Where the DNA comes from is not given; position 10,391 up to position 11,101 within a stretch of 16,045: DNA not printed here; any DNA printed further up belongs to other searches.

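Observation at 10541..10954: Mini K+-channel-like protein with a GYD (not GYG) filter, convergent with the DUF4157 giant gene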

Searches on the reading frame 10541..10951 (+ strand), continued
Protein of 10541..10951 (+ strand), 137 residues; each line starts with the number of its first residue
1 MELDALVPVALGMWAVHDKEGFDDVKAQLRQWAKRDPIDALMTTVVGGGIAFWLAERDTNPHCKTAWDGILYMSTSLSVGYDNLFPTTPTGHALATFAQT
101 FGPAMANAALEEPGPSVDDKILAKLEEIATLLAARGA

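Call 27: search_protein_representatives(alignment_id=A1)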
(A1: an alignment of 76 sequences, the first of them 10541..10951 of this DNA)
Query: 76 sequences, 156 profile positions. Proteins with E-value up to 0.001 (for the whole library): 302; up to 1e-10: 188; up to 1e-30: 19. The best 150 are listed.
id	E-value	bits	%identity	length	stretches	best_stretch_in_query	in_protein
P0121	1.0e-64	233.1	-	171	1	7-155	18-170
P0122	4.8e-53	195.2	-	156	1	39-154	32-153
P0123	2.2e-49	183.3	-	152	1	7-154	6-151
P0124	1.4e-47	177.4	-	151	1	9-154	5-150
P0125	1.8e-46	173.9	-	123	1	29-153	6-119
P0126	7.7e-44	165.3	-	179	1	18-154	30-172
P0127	1.4e-40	154.7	-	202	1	15-154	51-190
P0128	4.7e-38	146.5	-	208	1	8-127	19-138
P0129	1.5e-37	144.8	-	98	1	10-106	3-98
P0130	2.8e-37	144.0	-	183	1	30-154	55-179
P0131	3.6e-37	143.6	-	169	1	9-153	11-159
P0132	2.7e-36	140.8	-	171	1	29-152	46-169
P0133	2.6e-35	137.6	-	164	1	9-155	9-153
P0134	2.8e-34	134.3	-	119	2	68-154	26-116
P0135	3.4e-33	130.7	-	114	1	14-91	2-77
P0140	1.2e-30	122.4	-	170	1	19-152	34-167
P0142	5.3e-30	120.4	-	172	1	19-153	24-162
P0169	5.2e-24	100.9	-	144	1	36-154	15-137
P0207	8.2e-20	87.3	-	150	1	57-155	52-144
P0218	2.2e-18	82.6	-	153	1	52-149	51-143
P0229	1.4e-17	80.0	-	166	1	35-154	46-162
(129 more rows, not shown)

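Call 37: find_related_loci(query=A3, collection=metagenome_contigs, flank=7000)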
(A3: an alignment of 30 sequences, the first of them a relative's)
Query A3 (172 aa) in metagenome_contigs; peptide patterns used: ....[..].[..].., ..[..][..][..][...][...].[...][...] (x = any residue, [..] = any of these).
397 stretches matched a pattern; 336 encode a relative of the query (tblastn E <= 1e-3); the best 80 are kept; 80 distinct loci.
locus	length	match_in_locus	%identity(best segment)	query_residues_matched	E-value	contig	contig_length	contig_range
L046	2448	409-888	66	1-166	2e-63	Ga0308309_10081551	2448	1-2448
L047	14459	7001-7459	66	12-165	4e-62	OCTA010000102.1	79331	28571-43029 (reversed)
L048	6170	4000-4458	66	12-165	4e-62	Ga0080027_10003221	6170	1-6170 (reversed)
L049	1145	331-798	64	6-164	7e-66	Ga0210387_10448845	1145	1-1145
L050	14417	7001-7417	71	31-166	1e-60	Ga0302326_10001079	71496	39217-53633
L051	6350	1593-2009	71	31-166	1e-60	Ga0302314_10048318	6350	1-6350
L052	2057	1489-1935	69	12-167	3e-61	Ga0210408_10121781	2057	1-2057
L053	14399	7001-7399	70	31-165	8e-59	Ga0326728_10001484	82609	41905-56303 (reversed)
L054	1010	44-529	61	3-164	2e-62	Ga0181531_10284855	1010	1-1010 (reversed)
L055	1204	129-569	67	12-164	3e-61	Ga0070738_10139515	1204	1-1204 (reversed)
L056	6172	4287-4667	71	36-164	1e-57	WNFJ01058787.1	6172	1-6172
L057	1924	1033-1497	67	7-164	2e-58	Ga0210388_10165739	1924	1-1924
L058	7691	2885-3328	62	16-164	3e-56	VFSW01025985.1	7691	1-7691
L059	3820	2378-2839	59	3-164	1e-55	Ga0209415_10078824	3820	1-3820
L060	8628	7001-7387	71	36-164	2e-55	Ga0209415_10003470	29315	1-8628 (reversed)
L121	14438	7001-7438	45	10-157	2e-34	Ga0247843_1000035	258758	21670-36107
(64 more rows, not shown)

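Call 45: find_homologous_proteins(query=A3, max_evalue=0.00001)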
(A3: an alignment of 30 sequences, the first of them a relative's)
Query A3 (30 sequences) (172 aa, profile of the alignment): 1130 proteins with E <= 0.00001 among 8000 candidates; the best 120 are listed.
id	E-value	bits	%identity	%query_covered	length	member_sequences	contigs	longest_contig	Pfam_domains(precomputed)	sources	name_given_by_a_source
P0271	4.3e-54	201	56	83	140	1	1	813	PF07885.23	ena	-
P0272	1.9e-53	198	52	88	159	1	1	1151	PF07885.23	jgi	jgi:voltage-gated potassium channel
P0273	6.4e-53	197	56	87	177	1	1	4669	PF07885.23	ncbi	-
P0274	9.7e-53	196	58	87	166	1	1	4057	PF07885.23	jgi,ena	-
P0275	2.4e-52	195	46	76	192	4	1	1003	PF07885.23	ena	-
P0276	2.7e-52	195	56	89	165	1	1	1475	PF07885.23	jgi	jgi:voltage-gated potassium channel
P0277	2.9e-52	195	70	75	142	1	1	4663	PF07885.23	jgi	jgi:hypothetical protein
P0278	4.6e-52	194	54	77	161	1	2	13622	PF07885.23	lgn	-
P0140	5.4e-52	194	45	80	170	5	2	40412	PF07885.23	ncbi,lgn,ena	-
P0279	5.7e-52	194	42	90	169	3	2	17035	PF07885.23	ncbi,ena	-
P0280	1.2e-51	193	60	76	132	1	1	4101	PF07885.23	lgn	-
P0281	1.6e-51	192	61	89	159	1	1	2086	PF07885.23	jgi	-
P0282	1.8e-51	192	51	64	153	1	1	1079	PF07885.23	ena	-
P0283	1.8e-51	192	63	75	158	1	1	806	PF07885.23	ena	-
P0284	2.4e-51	192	65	86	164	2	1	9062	PF07885.23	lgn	-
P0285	2.5e-51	192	66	80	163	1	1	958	PF07885.23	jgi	jgi:voltage-gated potassium channel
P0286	2.7e-51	191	63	90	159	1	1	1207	PF07885.23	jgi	jgi:hypothetical protein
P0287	3.0e-51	191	66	77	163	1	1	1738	PF07885.23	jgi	jgi:voltage-gated potassium channel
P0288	3.1e-51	191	64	85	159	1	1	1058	PF07885.23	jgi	jgi:hypothetical protein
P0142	3.3e-51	191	100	100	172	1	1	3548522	PF07885.23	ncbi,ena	-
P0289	3.6e-51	191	60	76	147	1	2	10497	PF07885.23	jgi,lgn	jgi:hypothetical protein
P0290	4.6e-51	191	67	87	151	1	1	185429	PF07885.23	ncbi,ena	-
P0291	4.7e-51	191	71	76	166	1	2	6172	PF07885.23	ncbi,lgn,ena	-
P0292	5.1e-51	191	73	76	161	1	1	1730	PF07885.23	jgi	jgi:voltage-gated potassium channel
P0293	5.1e-51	191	67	89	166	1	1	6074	PF07885.23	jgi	jgi:hypothetical protein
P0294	5.2e-51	191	59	95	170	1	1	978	PF07885.23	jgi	jgi:voltage-gated potassium channel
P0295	5.8e-51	190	67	80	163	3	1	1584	PF07885.23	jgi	jgi:voltage-gated potassium channel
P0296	6.0e-51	190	56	76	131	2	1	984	PF07885.23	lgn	-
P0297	6.8e-51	190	57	86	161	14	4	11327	PF07885.23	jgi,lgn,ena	-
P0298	8.9e-51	190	53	76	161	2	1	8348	PF07885.23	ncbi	-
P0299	8.9e-51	190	60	92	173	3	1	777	PF07885.23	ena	-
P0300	9.7e-51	190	67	76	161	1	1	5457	PF07885.23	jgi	jgi:voltage-gated potassium channel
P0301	1.1e-50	190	66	89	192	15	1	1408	PF07885.23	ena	-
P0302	1.1e-50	189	64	88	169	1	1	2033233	PF07885.23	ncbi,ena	-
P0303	1.2e-50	189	61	71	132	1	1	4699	PF07885.23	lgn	-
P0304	1.2e-50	189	47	91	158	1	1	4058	PF07885.23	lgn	-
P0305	1.3e-50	189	67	89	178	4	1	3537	PF07885.23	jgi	jgi:voltage-gated potassium channel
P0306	1.3e-50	189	48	74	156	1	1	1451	PF07885.23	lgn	-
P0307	1.3e-50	189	69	75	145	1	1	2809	PF07885.23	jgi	jgi:voltage-gated potassium channel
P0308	1.4e-50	189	68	80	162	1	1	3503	PF07885.23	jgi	jgi:voltage-gated potassium channel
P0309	1.4e-50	189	68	76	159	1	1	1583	PF07885.23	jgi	jgi:hypothetical protein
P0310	1.4e-50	189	63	89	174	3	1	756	PF07885.23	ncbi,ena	-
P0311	1.4e-50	189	54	80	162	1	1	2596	PF07885.23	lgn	-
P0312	1.6e-50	189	67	77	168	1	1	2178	PF07885.23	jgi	jgi:voltage-gated potassium channel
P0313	1.6e-50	189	69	71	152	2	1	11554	PF07885.23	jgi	jgi:hypothetical protein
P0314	1.7e-50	189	67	78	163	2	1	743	PF07885.23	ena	-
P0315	1.8e-50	189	63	76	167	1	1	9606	PF07885.23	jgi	jgi:hypothetical protein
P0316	1.8e-50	189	71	74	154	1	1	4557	PF07885.23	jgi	jgi:hypothetical protein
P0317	1.8e-50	189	59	90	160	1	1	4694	PF07885.23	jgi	jgi:hypothetical protein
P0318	2.0e-50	189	52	88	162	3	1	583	PF07885.23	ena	-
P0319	2.0e-50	189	64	90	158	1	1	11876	PF07885.23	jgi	jgi:voltage-gated potassium channel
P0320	2.1e-50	189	67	77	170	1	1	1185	PF07885.23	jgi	jgi:voltage-gated potassium channel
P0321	2.1e-50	189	69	75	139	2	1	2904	PF07885.23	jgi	-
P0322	2.2e-50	188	63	88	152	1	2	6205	PF07885.23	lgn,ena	-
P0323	2.4e-50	188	67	72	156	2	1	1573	PF07885.23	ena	-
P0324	2.5e-50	188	62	89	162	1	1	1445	PF07885.23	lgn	-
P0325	2.5e-50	188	72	74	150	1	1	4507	PF07885.23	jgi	jgi:hypothetical protein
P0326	2.5e-50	188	60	95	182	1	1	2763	PF07885.23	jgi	jgi:voltage-gated potassium channel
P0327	2.6e-50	188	64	95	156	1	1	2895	PF07885.23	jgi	jgi:hypothetical protein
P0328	2.6e-50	188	62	73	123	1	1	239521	PF07885.23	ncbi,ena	-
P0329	2.7e-50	188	48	94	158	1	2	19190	PF07885.23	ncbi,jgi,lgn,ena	jgi:hypothetical protein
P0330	2.8e-50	188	59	91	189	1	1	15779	PF07885.23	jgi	jgi:hypothetical protein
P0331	2.9e-50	188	71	90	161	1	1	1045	PF07885.23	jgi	jgi:hypothetical protein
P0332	3.0e-50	188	68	89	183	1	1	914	PF07885.23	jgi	jgi:voltage-gated potassium channel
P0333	3.1e-50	188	65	75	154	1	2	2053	PF07885.23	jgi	jgi:hypothetical protein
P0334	3.1e-50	188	71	75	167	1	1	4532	PF07885.23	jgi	jgi:hypothetical protein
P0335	3.3e-50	188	72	77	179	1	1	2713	PF07885.23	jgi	jgi:voltage-gated potassium channel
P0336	3.4e-50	188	55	80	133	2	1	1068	PF07885.23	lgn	-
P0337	3.4e-50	188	57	83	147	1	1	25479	PF07885.23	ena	-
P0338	3.5e-50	188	71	75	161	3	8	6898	PF07885.23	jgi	jgi:hypothetical protein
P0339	3.8e-50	188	58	91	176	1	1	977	PF07885.23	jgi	jgi:voltage-gated potassium channel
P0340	4.0e-50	188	55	80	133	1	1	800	PF07885.23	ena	-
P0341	4.1e-50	188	69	75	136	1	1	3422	PF07885.23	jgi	jgi:hypothetical protein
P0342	4.3e-50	188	55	83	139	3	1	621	PF07885.23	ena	-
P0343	4.4e-50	188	65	78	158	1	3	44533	PF07885.23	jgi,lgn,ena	jgi:hypothetical protein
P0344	4.4e-50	188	65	89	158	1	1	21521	PF07885.23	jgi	jgi:voltage-gated potassium channel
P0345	4.7e-50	187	66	80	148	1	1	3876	PF07885.23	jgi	jgi:hypothetical protein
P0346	4.7e-50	187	69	80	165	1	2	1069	PF07885.23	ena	-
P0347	4.8e-50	187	61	78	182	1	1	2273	PF07885.23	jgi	jgi:hypothetical protein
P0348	4.9e-50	187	68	78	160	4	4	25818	PF07885.23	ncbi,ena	-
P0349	4.9e-50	187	66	91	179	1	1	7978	PF07885.23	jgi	jgi:hypothetical protein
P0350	5.1e-50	187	70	77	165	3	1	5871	PF07885.23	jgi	jgi:voltage-gated potassium channel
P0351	5.3e-50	187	55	94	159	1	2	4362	PF07885.23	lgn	-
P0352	5.8e-50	187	73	76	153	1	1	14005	PF07885.23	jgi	jgi:hypothetical protein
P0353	6.1e-50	187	68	78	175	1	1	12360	PF07885.23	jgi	jgi:voltage-gated potassium channel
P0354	6.2e-50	187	66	78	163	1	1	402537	PF07885.23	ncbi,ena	-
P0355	6.8e-50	187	63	85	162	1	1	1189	PF07885.23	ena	-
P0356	7.1e-50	187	54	87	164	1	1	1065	PF07885.23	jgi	jgi:voltage-gated potassium channel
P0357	7.4e-50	187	71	73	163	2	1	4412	PF07885.23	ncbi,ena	-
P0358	8.0e-50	187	43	97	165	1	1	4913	PF07885.23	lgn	-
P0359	8.2e-50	187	65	77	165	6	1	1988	PF07885.23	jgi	jgi:hypothetical protein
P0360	9.2e-50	186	67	75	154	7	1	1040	PF07885.23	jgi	jgi:voltage-gated potassium channel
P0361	9.3e-50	186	64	77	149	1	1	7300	PF07885.23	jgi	jgi:hypothetical protein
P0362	9.5e-50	186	64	89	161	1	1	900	PF07885.23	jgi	jgi:voltage-gated potassium channel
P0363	9.7e-50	186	51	95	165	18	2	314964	PF07885.23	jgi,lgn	jgi:hypothetical protein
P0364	1.1e-49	186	67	89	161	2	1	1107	PF07885.23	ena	-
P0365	1.1e-49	186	63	78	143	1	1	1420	PF07885.23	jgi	jgi:hypothetical protein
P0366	1.1e-49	186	69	76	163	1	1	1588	PF07885.23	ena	-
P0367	1.2e-49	186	55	87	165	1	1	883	PF07885.23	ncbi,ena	-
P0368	1.2e-49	186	71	75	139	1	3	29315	PF07885.23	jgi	-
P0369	1.3e-49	186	66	74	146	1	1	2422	PF07885.23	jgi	jgi:voltage-gated potassium channel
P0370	1.4e-49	186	55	83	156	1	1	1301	PF07885.23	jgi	jgi:voltage-gated potassium channel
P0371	1.5e-49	186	47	77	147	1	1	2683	PF07885.23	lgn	-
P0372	1.6e-49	186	67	73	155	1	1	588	PF07885.23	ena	-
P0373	1.7e-49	186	64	92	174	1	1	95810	PF07885.23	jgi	jgi:voltage-gated potassium channel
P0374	1.9e-49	185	68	83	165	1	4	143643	PF07885.23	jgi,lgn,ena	jgi:hypothetical protein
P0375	1.9e-49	185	65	79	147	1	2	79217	PF07885.23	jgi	jgi:hypothetical protein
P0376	2.0e-49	185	66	79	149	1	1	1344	PF07885.23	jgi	jgi:voltage-gated potassium channel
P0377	2.0e-49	185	66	75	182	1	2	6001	PF07885.23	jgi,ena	jgi:voltage-gated potassium channel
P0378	2.3e-49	185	64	78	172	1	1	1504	PF07885.23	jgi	jgi:voltage-gated potassium channel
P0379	2.3e-49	185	66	90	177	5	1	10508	PF07885.23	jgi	jgi:voltage-gated potassium channel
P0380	2.4e-49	185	64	87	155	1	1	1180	PF07885.23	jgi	jgi:hypothetical protein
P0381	2.5e-49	185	61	78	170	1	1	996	PF07885.23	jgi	-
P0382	3.0e-49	185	64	87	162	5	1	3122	PF07885.23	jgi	jgi:hypothetical protein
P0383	3.3e-49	185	65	76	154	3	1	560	PF07885.23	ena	-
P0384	3.3e-49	185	63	90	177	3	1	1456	PF07885.23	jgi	jgi:voltage-gated potassium channel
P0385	3.4e-49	185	65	92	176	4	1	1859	PF07885.23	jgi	jgi:voltage-gated potassium channel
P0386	3.6e-49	185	63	74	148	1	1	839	PF07885.23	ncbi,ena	-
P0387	3.6e-49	185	62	87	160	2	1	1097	PF07885.23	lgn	-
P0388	3.7e-49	185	69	73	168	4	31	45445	PF07885.23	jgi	-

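Call 46: find_encoding_contigs(protein=P0142, flank=6000, max_places=1)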
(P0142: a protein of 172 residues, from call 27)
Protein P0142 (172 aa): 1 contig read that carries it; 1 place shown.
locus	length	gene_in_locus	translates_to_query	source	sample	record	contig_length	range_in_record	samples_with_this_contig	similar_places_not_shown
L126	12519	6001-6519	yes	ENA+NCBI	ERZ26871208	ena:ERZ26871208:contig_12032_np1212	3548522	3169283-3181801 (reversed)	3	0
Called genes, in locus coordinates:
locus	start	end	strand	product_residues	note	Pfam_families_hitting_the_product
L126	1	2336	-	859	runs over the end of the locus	PF09992:NAGPA (faint)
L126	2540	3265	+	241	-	PF00005:ABC_tran, PF13304:AAA_21 (faint)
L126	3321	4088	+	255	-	PF21001:YqiJ_N (weak)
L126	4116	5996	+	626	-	PF01145:Band_7, PF15975:Flot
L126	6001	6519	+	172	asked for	PF07885:Ion_trans_2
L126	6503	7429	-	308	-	PF07949:YbbR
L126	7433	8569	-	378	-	PF19293:CdaA_N (weak), PF02457:DAC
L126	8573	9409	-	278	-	PF00809:Pterin_bind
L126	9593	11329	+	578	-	PF02771:Acyl-CoA_dh_N, PF02770:Acyl-CoA_dh_M, PF00441:Acyl-CoA_dh_1, PF08028:Acyl-CoA_dh_2, PF21343:ACAD9-ACADV_C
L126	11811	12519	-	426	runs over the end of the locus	PF07250:Glyoxal_oxid_N (faint), PF13415:Beta-prop_FBX42 (faint), PF13418:Beta-prop_TYW4 (faint), PF01344:Kelch_1 (faint), PF07646:Kelch_2 (faint)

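Call 47: find_encoding_contigs(protein=P0302, flank=6000, max_places=1)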
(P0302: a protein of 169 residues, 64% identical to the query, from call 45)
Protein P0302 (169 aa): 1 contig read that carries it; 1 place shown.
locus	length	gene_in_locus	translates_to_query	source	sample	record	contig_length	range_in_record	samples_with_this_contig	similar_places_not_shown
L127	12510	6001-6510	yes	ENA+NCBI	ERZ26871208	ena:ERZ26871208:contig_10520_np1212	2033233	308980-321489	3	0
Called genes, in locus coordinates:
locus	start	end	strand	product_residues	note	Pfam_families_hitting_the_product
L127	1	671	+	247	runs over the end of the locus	-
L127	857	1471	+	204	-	-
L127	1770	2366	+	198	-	-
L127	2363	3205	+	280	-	PF00722:Glyco_hydro_16, PF26113:GH16_XgeA, PF03935:SKN1_KRE6_Sbg1 (weak)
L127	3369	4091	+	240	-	PF21001:YqiJ_N (weak)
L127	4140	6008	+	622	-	PF01145:Band_7, PF15975:Flot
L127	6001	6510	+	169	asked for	PF07885:Ion_trans_2 (weak)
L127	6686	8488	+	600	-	PF13620:CarboxypepD_reg, PF13715:CarbopepD_reg_2 (faint), PF25020:TTR_TEN1-4 (faint), PF13620:CarboxypepD_reg (weak)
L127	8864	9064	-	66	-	PF20106:DUF6496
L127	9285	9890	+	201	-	PF06210:DUF1003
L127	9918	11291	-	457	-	-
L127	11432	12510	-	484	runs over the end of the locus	PF05656:DUF805, PF10604:Polyketide_cyc2 (weak)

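Call 48: find_encoding_contigs(protein=P0363, flank=6000, max_places=1)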
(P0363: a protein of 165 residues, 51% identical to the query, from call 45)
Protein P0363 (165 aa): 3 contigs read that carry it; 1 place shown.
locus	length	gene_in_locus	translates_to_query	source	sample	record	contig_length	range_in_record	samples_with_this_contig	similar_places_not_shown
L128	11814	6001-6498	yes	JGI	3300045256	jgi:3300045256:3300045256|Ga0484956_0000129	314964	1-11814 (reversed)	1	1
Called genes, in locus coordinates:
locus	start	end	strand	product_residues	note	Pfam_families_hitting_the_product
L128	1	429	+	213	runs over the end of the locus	PF00578:AhpC-TSA, PF08534:Redoxin, PF10417:1-cysPrx_C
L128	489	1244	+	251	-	PF00891:Methyltransf_2, PF13489:Methyltransf_23, PF02353:CMAS, PF05175:MTS, PF13847:Methyltransf_31, PF08241:Methyltransf_11, PF08242:Methyltransf_12, PF13649:Methyltransf_25, +4 more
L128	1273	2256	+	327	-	PF04187:Cofac_haem_bdg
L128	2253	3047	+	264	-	-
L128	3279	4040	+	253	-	-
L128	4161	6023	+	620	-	PF01145:Band_7, PF15975:Flot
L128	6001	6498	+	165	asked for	PF07885:Ion_trans_2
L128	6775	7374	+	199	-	PF01327:Pep_deformylase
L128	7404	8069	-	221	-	-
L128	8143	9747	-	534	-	-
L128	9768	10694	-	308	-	-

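Call 49: list_cluster_members(proteins=[P0142, P0302, P0290, P0354, P0328, P0140, P0279, P0298, P0348, P0273])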
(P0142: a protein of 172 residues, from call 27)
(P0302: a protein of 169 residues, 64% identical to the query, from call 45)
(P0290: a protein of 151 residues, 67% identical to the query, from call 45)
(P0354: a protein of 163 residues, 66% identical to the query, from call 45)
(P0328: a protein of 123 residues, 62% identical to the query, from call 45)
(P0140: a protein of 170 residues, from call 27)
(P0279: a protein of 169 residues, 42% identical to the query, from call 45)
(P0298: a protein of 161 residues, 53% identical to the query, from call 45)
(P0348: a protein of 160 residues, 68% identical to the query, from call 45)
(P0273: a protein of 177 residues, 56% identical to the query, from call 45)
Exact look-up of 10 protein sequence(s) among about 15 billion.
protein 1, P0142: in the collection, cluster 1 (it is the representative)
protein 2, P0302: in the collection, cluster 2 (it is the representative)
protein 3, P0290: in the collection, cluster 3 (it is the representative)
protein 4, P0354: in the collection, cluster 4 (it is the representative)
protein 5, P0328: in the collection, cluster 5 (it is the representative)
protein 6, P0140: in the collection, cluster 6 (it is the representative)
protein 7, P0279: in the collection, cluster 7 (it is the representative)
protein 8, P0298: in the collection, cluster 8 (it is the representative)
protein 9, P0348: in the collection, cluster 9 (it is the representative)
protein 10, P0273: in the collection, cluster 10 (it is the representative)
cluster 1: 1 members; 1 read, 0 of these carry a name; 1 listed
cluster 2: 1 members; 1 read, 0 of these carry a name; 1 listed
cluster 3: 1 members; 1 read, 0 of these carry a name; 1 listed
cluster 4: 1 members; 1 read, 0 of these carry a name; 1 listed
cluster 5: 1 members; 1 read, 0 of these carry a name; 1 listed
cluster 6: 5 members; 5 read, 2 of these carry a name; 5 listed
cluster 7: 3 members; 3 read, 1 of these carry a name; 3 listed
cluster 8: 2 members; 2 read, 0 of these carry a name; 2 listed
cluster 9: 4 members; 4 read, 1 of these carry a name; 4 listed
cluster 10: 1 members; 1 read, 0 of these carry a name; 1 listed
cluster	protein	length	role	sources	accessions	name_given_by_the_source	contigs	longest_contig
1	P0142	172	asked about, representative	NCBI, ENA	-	-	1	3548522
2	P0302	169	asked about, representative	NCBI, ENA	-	-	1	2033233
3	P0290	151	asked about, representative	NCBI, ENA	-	-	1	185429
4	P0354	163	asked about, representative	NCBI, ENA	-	-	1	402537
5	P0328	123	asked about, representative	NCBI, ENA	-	-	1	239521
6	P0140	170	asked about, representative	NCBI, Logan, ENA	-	-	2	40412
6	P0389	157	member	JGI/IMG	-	hypothetical protein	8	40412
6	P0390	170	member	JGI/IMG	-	voltage-gated potassium channel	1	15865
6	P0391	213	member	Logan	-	-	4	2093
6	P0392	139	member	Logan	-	-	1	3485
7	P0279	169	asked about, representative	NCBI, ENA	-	-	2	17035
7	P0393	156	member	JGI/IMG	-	hypothetical protein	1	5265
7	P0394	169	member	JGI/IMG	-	-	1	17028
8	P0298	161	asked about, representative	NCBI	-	-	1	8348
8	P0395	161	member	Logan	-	-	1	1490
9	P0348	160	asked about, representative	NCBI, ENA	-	-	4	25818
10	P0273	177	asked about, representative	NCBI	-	-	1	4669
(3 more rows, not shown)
